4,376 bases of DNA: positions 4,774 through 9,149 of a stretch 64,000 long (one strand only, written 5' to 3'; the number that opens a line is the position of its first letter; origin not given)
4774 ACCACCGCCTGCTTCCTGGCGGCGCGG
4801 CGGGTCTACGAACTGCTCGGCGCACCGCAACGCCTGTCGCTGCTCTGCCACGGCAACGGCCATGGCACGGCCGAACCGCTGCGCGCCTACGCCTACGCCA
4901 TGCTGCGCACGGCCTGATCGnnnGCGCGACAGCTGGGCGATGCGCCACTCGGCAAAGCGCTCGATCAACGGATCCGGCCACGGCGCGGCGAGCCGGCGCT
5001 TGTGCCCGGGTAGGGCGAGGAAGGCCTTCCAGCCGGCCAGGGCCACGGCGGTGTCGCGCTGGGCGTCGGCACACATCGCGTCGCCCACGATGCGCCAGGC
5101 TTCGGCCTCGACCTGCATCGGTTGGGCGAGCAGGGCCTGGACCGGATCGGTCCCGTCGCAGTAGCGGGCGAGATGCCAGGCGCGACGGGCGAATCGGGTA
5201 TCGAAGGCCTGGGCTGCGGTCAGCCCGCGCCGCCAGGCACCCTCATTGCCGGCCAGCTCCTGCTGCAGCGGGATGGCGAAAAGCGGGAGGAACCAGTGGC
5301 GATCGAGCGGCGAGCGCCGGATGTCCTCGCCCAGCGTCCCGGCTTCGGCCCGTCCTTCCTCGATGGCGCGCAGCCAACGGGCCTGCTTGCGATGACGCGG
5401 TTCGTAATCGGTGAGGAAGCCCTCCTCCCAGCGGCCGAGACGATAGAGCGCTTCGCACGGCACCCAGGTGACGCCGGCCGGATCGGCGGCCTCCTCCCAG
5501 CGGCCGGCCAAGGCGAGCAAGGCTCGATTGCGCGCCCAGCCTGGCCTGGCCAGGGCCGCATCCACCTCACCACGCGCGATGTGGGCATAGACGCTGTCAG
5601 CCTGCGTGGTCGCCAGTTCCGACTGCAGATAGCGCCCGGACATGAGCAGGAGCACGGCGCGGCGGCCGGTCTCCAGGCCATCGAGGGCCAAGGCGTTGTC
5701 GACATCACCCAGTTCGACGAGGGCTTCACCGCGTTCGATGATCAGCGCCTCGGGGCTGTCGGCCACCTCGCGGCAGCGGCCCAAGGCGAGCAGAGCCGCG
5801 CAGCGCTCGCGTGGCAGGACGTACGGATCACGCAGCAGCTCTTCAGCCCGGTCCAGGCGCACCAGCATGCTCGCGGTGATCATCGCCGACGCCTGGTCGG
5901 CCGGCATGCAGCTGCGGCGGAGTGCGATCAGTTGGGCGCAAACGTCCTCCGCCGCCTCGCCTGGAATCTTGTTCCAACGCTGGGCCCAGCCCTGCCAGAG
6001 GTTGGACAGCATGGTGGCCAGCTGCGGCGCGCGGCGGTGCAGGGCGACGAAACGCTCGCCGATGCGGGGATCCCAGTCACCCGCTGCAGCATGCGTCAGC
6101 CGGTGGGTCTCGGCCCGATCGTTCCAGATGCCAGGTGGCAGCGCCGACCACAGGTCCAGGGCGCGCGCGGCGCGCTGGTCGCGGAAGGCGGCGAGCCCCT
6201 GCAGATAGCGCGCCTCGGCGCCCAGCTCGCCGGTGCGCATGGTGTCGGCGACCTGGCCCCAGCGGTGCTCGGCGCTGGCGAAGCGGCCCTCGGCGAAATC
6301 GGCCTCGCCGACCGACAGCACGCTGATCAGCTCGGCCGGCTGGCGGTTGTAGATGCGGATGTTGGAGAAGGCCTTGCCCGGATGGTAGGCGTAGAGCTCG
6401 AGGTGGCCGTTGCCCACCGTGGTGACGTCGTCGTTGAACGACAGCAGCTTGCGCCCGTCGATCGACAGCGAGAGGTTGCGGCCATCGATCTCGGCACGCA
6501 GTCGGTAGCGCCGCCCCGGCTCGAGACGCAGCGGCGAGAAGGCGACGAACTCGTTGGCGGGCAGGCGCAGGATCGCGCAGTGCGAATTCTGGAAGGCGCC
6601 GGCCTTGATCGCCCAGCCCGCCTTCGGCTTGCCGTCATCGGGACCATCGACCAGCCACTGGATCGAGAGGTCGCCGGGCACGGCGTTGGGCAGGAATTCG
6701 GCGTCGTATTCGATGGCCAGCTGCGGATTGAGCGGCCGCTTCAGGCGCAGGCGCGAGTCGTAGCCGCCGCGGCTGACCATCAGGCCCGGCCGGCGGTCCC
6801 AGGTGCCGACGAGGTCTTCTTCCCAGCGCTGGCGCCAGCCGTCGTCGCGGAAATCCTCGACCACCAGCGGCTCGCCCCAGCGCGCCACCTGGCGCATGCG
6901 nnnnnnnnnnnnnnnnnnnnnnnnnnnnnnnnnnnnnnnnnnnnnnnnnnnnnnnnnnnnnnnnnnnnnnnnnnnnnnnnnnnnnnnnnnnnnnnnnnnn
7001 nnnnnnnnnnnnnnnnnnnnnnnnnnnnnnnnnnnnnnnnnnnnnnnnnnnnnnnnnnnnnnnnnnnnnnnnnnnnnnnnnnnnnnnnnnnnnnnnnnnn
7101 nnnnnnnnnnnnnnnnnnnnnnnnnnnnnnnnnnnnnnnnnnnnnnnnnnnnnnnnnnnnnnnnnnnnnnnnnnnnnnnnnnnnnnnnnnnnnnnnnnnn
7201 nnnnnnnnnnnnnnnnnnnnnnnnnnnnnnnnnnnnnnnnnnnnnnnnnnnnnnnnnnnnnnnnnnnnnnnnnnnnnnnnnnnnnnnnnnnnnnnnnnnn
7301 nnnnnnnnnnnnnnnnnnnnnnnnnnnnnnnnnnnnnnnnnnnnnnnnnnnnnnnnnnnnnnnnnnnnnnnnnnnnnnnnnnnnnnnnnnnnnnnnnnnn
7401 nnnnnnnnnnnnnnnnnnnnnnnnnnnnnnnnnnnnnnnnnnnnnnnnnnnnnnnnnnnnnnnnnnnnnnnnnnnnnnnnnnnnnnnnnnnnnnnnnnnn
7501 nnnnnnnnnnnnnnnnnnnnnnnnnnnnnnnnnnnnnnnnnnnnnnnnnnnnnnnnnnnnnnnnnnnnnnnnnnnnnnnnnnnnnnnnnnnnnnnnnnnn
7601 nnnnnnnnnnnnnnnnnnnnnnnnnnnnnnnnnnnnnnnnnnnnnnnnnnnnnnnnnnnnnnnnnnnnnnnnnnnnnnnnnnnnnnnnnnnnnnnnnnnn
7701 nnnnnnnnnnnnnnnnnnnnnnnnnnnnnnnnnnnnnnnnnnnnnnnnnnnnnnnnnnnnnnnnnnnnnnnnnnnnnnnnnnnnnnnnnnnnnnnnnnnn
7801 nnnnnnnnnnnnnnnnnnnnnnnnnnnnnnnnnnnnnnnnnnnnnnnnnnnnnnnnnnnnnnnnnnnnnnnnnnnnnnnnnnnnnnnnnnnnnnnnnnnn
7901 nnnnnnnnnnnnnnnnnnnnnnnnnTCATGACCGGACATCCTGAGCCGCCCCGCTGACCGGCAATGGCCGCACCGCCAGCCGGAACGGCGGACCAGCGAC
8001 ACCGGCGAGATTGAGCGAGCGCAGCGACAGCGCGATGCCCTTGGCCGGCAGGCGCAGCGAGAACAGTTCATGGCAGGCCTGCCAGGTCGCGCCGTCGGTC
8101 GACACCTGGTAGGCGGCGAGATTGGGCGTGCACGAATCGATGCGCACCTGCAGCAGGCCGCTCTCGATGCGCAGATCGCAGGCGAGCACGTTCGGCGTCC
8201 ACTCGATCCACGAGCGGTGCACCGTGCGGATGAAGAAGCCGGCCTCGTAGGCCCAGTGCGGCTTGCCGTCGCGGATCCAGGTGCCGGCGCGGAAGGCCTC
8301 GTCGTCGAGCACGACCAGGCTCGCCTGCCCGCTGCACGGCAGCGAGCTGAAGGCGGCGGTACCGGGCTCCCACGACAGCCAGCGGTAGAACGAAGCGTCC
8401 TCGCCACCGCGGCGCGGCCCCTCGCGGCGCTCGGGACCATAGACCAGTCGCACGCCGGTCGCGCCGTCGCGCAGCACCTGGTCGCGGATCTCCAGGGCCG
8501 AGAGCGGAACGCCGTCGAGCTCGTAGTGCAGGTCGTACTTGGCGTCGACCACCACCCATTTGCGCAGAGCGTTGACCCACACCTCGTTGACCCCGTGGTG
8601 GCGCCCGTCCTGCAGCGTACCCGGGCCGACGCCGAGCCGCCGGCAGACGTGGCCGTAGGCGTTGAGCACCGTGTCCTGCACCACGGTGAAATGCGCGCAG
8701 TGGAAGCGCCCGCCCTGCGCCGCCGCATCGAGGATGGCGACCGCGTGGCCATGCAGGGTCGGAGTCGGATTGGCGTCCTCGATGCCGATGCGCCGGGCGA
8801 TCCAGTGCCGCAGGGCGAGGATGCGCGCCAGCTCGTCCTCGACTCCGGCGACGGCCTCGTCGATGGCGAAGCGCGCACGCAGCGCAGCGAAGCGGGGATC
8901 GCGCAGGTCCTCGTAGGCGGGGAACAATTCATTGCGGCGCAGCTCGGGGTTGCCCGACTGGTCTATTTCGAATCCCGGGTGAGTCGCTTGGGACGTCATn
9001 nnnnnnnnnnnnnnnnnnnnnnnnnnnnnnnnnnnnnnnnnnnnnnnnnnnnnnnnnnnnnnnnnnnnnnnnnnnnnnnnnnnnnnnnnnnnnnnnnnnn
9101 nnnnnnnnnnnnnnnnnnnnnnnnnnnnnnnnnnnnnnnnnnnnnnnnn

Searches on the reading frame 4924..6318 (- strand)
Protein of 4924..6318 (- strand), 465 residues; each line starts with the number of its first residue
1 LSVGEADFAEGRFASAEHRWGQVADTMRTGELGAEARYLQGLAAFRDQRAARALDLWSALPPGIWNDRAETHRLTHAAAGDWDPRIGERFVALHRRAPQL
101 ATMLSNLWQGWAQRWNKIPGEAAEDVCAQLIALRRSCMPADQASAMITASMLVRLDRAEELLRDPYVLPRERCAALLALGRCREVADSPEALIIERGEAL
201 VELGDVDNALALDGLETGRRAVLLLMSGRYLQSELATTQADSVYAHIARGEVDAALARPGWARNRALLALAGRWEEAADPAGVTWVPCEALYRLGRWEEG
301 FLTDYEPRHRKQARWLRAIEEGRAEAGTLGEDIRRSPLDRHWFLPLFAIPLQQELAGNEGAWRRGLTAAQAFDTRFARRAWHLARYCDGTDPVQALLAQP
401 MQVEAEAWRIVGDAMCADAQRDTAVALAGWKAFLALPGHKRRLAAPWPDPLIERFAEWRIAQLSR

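Call 61: search_protein_families(library=pfam, proteins=[window:4924-6318:-], max_evalue=10)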
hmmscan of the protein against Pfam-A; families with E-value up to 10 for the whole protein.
seq(465 aa): 1 family
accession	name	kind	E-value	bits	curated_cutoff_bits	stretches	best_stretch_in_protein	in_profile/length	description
PF13432.12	TPR_16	-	0.012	16.5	32.7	1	6-56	6-53/65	Tetratricopeptide repeat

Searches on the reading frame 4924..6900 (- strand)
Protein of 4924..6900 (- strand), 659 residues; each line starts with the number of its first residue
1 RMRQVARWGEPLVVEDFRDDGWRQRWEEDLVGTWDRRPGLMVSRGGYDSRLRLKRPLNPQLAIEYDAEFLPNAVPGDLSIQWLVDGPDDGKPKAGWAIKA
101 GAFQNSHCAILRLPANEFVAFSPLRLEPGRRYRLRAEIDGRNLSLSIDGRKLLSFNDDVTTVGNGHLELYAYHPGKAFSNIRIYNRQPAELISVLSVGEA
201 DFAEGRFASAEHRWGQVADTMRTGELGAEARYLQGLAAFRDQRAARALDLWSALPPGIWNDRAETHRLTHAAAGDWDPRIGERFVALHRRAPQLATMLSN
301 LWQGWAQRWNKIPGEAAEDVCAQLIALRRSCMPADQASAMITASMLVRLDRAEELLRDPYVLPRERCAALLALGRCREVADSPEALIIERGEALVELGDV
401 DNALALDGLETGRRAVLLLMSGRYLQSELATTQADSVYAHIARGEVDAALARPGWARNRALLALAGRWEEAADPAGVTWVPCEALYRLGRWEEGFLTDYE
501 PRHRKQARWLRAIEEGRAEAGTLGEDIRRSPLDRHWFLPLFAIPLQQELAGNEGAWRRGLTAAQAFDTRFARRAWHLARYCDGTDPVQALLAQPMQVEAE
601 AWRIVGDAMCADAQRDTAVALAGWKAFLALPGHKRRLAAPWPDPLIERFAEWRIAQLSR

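Call 82: find_homologous_proteins(query=window:4924-6900:-)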
Query seq(659 aa) (659 aa): 6 proteins with E <= 0.001 among 8000 candidates.
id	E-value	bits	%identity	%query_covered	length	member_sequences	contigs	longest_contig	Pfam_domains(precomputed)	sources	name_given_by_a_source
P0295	2.3e-295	1000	69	100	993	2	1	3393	PF07714.24,PF00069.32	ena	-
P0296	9.8e-69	251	33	100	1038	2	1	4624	PF07714.24,PF00069.32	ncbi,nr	ncbi:MAG: serine/threonine protein kinase [Planctomycetes bacterium]|nr:serine/threonine protein kin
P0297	2.2e-48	183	29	99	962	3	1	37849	PF13432.13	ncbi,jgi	jgi:hypothetical protein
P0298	5.2e-48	182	29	100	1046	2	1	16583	PF07714.24,PF00069.32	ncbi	-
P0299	5.0e-47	179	29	99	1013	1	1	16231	PF07714.24,PF00069.32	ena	-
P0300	1.3e-30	125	29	72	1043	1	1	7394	PF07714.24,PF00069.32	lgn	-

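Call 83: find_encoding_contigs(protein=P0297, flank=10000, max_places=1)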
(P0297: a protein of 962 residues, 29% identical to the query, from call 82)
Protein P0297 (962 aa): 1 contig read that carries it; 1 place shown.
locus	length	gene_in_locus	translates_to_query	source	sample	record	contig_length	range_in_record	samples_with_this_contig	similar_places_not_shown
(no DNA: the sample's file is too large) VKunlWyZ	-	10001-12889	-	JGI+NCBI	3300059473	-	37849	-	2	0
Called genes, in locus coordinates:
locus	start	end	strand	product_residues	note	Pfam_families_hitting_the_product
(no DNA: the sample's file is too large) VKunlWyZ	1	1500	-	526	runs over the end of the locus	-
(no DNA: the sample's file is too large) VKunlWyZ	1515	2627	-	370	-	PF01522:Polysacc_deac_1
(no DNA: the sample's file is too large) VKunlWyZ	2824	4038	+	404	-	PF07963:N_methyl (weak)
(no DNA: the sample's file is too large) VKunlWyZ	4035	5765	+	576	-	PF07963:N_methyl (weak)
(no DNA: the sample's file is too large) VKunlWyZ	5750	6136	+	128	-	-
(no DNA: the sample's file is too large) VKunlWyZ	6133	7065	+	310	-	PF07963:N_methyl (weak)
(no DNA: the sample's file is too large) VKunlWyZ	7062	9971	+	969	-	-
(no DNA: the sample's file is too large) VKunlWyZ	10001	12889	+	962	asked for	PF13432:TPR_16 (weak)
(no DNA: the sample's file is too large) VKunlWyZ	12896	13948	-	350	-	PF00356:LacI, PF00532:Peripla_BP_1, PF13407:Peripla_BP_4, PF13377:Peripla_BP_3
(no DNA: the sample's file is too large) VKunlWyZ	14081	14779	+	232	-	PF07963:N_methyl, PF07596:SBP_bac_10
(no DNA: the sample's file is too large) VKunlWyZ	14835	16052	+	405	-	PF22842:Pel9A-like_beta_helix (weak), PF13229:Beta_helix (weak)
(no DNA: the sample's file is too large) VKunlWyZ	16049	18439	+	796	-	PF17389:Bac_rhamnosid6H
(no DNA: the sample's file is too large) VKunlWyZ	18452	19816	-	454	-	-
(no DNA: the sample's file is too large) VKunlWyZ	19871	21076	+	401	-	PF00144:Beta-lactamase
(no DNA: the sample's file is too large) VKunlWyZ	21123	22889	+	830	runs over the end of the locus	PF00933:Glyco_hydro_3, PF01915:Glyco_hydro_3_C, PF07691:PA14, PF14310:Fn3-like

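Call 84: find_encoding_contigs(protein=P0298, flank=10000, max_places=1)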
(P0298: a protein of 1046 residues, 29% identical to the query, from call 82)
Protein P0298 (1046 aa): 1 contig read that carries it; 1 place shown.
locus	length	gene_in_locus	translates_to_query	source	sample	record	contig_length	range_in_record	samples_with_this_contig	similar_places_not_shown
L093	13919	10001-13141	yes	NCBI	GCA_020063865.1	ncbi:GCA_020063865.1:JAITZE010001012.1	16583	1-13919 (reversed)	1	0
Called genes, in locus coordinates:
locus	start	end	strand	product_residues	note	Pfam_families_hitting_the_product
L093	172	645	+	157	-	-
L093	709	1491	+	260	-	-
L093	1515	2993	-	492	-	PF03425:CBM_11 (weak), PF00657:Lipase_GDSL, PF13472:Lipase_GDSL_2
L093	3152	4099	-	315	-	-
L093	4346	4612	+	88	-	-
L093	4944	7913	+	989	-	PF10101:DUF2339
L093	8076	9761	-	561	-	PF22842:Pel9A-like_beta_helix, PF13229:Beta_helix (weak)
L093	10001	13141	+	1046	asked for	PF00069:Pkinase, PF07714:PK_Tyr_Ser-Thr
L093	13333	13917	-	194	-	?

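Call 85: find_encoding_contigs(protein=P0299, flank=10000, max_places=1)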
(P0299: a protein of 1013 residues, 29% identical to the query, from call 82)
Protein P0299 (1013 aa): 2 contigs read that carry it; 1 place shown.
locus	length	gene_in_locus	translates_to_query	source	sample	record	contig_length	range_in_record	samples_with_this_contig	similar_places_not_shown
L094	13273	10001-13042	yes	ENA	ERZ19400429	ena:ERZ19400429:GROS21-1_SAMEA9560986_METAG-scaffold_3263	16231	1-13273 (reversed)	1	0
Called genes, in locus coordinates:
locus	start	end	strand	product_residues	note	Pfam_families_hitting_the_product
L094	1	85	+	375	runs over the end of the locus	PF22660:RS_preATP-grasp-like, PF02222:ATP-grasp, PF02786:CPSase_L_D2, PF17769:PurK_C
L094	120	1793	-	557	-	PF13231:PMT_2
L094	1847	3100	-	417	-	PF00923:TAL_FSA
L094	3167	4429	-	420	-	PF02127:Peptidase_M18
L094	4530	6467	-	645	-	-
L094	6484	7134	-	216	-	PF01510:Amidase_2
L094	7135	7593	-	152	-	-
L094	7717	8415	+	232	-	PF02678:Pirin, PF17954:Pirin_C_2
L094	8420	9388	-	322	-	PF10672:Methyltrans_SAM, PF03602:Cons_hypoth95 (weak)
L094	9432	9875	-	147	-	PF00210:Ferritin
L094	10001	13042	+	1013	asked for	PF00069:Pkinase, PF07714:PK_Tyr_Ser-Thr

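Call 92: search_protein_families(library=pfam, proteins=[P0297], max_evalue=0.01)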
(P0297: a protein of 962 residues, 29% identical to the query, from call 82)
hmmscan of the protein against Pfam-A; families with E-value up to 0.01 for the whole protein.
P0297 (962 aa): 7 families
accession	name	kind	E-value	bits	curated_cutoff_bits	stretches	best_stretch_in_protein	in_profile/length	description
PF13432.12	TPR_16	-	3.5e-06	27.8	32.7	1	494-548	2-52/65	Tetratricopeptide repeat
PF19763.6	DUF6250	-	0.0011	19.2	26.9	0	423-467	109-153/165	Domain of unknown function (DUF6250)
PF00069.31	Pkinase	-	0.0024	17.8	31.7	1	41-161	30-137/263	Protein kinase domain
PF13174.12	TPR_6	-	0.0047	17.9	26.3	0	495-519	6-30/33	Tetratricopeptide repeat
PF13424.12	TPR_12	-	0.0052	17.4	30.1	0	494-546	8-65/77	Tetratricopeptide repeat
PF13176.12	TPR_7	-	0.0056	17.1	27.9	1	494-518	4-28/36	Tetratricopeptide repeat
PF00515.34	TPR_1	-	0.0071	16.6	27.8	0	495-512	7-24/34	Tetratricopeptide repeat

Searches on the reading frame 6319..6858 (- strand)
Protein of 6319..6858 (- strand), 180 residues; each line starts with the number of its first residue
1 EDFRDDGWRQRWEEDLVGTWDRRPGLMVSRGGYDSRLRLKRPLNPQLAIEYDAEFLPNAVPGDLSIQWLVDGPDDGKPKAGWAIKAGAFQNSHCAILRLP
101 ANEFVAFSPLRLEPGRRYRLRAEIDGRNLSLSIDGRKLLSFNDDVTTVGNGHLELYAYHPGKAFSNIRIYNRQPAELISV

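Call 61: search_protein_families(library=pfam, proteins=[window:6319-6858:-], max_evalue=10)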
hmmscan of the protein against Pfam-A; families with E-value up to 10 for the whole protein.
seq(180 aa): 1 family
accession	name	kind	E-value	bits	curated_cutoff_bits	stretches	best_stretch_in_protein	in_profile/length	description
PF19763.6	DUF6250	-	0.055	13.8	26.9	1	111-153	110-151/165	Domain of unknown function (DUF6250)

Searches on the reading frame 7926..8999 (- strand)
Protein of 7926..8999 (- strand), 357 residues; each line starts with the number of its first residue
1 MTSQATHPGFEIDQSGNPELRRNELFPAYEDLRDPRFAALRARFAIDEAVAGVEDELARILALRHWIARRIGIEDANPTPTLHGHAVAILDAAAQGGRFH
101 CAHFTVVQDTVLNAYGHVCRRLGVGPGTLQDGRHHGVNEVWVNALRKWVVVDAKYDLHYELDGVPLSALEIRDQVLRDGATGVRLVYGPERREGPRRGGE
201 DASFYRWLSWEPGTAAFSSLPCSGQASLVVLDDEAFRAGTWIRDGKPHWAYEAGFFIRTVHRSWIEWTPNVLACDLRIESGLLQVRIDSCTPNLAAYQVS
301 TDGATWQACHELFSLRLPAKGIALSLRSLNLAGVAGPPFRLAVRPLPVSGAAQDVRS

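Call 4: search_protein_families(library=pfam, proteins=[window:7926-8999:-], max_evalue=0.1)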
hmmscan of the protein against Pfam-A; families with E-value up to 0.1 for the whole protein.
window:7926-8999:- (357 aa): 1 family
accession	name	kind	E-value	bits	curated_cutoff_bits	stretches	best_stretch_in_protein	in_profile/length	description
PF01841.26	Transglut_core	-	0.00019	22.1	23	1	48-153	6-108/108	Transglutaminase-like superfamily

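Call 5: search_protein_families(library=ncbifam, proteins=[window:7926-8999:-], max_evalue=0.1)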
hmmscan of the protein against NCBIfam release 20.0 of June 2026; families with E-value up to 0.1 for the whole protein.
window:7926-8999:- (357 aa): 1 family
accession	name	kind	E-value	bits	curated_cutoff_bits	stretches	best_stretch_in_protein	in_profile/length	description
TIGR03702.1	lip_kinase_YegS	equivalog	0.007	15.5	387.45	1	123-178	228-282/295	lipid kinase YegS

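Call 92: search_protein_families(library=pfam, proteins=[L018:15855-18014:+, L025:15896-18052:+, L016:15637-17757:+, L047:10891-13785:+], max_evalue=0.01)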
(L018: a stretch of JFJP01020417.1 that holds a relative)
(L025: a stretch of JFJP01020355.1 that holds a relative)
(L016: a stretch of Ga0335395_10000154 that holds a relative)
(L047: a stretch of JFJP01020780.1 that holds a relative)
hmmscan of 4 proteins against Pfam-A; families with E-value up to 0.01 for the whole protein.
L018:15855-18014:+ (719 aa): 0 families

L025:15896-18052:+ (718 aa): 0 families

L016:15637-17757:+ (706 aa): 1 family
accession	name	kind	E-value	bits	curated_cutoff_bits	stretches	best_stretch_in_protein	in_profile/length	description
PF19763.6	DUF6250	-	0.0051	17.1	26.9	0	175-217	112-154/165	Domain of unknown function (DUF6250)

L047:10891-13785:+ (964 aa): 11 families
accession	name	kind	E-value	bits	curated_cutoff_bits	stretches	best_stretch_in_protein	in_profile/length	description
PF13432.12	TPR_16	-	5.8e-06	27.1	32.7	1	497-550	3-52/65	Tetratricopeptide repeat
PF13176.12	TPR_7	-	0.00013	22.3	27.9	0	497-520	5-28/36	Tetratricopeptide repeat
PF13428.12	TPR_14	-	0.00016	22.5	23.5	0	496-525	6-35/44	Tetratricopeptide repeat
PF13424.12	TPR_12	-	0.00023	21.7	30.1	0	496-548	8-65/77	Tetratricopeptide repeat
PF07719.23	TPR_2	-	0.00043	20.6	27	0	496-518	6-28/34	Tetratricopeptide repeat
PF00515.34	TPR_1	-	0.00058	20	27.8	0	497-514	7-24/34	Tetratricopeptide repeat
PF19763.6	DUF6250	-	0.0008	19.7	26.9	0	425-469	109-153/165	Domain of unknown function (DUF6250)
PF00069.31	Pkinase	-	0.00081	19.3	31.7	1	58-161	41-137/263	Protein kinase domain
PF13174.12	TPR_6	-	0.0072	17.4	26.3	0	497-521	6-30/33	Tetratricopeptide repeat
PF14559.12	TPR_19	-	0.0073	17.1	25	0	497-530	31-64/68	Tetratricopeptide repeat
PF13181.12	TPR_8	-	0.0084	16.6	25.7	0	497-516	7-26/34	Tetratricopeptide repeat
